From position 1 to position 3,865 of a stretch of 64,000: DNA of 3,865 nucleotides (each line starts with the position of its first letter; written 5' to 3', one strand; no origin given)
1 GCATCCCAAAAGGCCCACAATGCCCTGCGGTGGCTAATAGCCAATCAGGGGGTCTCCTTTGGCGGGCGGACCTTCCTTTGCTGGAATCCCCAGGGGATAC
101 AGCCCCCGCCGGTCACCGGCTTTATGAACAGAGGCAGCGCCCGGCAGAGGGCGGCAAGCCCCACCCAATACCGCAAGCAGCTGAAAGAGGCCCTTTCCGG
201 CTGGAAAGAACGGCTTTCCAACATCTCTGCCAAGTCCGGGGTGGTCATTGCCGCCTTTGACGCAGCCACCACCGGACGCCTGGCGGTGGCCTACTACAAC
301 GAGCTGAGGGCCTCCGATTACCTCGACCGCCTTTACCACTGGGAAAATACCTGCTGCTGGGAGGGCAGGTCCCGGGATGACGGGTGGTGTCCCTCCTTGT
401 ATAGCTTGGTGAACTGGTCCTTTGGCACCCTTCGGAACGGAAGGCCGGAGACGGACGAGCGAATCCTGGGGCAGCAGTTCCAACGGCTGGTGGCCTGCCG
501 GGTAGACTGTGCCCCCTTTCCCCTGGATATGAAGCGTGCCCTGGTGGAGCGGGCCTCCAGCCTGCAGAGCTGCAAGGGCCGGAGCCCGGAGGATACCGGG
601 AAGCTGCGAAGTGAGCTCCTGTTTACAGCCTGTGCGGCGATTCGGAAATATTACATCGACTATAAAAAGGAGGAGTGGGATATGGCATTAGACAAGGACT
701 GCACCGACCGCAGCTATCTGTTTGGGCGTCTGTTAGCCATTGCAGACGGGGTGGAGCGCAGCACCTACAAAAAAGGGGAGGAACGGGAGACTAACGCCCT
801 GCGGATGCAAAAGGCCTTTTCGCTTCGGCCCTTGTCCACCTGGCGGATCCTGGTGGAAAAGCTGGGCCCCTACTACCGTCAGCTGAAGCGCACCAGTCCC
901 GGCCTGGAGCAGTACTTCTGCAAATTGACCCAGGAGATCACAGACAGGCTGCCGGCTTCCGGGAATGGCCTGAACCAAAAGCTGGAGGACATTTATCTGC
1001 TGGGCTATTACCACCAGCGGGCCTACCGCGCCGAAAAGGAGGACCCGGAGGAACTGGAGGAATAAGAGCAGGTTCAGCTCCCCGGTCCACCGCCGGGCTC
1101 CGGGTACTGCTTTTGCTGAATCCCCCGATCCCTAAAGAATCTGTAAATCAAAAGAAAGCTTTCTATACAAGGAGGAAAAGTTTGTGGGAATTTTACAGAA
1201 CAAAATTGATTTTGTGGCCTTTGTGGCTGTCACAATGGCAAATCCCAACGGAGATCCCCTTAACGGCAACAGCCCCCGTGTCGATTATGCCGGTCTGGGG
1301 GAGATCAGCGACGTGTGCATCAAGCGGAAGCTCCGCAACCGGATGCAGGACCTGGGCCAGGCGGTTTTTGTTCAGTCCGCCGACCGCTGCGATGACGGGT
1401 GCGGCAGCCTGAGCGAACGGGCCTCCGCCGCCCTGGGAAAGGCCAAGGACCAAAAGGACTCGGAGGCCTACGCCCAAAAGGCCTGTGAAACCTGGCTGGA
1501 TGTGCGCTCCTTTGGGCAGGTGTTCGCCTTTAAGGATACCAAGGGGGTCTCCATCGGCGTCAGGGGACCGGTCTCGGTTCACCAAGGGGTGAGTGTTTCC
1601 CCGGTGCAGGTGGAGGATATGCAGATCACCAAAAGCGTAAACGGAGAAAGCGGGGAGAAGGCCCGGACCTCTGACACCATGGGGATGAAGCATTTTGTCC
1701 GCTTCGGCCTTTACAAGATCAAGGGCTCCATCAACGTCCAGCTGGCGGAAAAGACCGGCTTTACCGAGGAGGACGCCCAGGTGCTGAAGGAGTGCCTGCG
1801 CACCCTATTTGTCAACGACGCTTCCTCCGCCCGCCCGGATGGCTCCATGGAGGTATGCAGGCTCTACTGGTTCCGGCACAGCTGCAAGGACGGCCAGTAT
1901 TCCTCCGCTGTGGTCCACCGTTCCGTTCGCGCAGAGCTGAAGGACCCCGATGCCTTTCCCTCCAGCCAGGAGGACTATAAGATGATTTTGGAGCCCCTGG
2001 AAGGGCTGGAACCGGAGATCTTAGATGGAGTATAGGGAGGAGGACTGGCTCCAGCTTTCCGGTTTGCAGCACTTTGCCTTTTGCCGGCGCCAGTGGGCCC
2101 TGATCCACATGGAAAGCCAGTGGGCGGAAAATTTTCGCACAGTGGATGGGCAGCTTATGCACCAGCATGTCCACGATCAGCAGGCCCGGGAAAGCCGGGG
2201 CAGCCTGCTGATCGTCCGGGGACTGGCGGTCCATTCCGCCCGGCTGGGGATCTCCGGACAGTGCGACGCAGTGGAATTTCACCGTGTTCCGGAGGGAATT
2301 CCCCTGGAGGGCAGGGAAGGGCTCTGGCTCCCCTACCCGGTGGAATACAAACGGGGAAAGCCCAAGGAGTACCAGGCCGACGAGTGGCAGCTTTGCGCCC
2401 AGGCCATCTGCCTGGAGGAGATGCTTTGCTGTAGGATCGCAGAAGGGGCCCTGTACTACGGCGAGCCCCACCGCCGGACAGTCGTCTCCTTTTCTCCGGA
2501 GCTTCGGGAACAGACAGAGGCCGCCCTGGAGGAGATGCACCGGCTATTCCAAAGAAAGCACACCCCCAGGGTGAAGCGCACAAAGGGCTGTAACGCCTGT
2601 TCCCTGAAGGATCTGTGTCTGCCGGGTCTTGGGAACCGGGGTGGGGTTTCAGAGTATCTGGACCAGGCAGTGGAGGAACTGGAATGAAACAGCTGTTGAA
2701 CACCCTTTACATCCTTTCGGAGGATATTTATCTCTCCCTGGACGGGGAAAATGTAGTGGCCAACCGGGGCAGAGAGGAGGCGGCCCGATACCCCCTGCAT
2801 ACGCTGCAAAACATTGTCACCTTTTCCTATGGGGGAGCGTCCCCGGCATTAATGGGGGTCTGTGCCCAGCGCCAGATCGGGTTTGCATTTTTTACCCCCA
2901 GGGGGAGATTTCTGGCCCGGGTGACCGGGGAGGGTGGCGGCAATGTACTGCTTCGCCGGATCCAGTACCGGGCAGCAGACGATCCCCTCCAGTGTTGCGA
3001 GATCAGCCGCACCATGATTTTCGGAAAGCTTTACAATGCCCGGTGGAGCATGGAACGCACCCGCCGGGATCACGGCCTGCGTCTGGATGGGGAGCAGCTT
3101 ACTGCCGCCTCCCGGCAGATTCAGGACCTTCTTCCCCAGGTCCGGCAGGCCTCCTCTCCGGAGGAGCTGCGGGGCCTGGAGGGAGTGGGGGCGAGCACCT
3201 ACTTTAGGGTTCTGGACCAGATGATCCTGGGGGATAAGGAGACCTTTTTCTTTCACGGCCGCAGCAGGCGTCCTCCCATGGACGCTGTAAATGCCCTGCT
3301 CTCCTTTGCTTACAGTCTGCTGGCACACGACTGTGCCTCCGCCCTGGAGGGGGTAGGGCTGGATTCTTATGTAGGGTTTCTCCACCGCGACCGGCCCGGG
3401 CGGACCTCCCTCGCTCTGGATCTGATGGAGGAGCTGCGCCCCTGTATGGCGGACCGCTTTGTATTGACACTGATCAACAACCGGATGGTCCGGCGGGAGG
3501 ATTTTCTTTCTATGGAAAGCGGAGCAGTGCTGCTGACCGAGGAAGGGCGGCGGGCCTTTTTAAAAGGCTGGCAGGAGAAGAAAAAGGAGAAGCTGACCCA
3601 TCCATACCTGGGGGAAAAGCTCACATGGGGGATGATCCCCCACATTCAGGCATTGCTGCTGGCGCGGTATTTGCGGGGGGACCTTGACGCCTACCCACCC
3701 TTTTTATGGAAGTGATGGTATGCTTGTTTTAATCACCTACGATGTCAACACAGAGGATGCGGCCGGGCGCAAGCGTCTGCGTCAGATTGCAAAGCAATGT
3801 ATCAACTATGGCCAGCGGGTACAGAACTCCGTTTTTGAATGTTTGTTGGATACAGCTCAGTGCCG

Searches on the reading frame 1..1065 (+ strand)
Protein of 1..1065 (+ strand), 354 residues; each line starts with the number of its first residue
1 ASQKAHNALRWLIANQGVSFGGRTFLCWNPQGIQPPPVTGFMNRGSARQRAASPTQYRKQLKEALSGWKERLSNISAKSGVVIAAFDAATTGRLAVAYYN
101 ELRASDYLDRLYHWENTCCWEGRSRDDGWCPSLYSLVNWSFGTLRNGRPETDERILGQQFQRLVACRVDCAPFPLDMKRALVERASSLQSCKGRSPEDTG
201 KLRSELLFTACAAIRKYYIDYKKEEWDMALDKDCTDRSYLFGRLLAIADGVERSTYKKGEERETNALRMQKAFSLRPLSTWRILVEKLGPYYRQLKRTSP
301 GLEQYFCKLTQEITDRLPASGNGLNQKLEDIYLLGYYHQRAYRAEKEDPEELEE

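Call 41: search_protein_families(library=pfam, proteins=[window:1-1065:+])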
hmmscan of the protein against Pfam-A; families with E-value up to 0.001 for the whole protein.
window:1-1065:+ (354 aa): 1 family
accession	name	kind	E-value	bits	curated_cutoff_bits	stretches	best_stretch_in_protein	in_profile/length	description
PF09709.15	Cas_Csd1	-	2.5e-65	221.7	27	1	1-342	238-557/559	CRISPR-associated protein (Cas_Csd1)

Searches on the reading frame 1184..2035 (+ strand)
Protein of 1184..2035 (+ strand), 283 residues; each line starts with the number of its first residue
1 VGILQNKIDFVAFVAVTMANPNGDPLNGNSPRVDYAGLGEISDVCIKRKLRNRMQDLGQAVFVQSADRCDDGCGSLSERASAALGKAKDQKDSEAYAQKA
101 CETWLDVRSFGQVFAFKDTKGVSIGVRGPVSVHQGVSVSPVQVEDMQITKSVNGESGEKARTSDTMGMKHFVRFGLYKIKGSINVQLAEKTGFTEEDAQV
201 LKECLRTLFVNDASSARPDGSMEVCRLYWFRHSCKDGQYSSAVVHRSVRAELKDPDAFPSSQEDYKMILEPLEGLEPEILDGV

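Call 41: search_protein_families(library=pfam, proteins=[window:1184-2035:+])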
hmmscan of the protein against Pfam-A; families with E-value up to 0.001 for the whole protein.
window:1184-2035:+ (283 aa): 1 family
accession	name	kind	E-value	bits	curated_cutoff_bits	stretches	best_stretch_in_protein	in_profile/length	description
PF05107.17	Cas_Cas7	-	1.3e-80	271.1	33.2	1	6-268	1-247/249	CRISPR-associated protein Cas7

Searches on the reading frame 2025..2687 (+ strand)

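Call 41: search_protein_families(library=pfam, proteins=[window:2025-2687:+])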
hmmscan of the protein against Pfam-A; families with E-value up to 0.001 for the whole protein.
window:2025-2687:+ (220 aa): 1 family
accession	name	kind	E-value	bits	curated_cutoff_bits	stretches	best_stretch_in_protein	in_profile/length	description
PF01930.23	Cas_Cas4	-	1.4e-22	80.9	22.7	2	104-199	67-159/160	Domain of unknown function DUF83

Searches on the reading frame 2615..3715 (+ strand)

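Call 41: search_protein_families(library=pfam, proteins=[window:2615-3715:+])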
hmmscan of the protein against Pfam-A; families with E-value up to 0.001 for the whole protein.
window:2615-3715:+ (366 aa): 1 family
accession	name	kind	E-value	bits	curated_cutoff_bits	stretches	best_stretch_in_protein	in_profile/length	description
PF01867.21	Cas_Cas1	-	2.3e-100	335.8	22.3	1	31-321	1-283/283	CRISPR associated protein Cas1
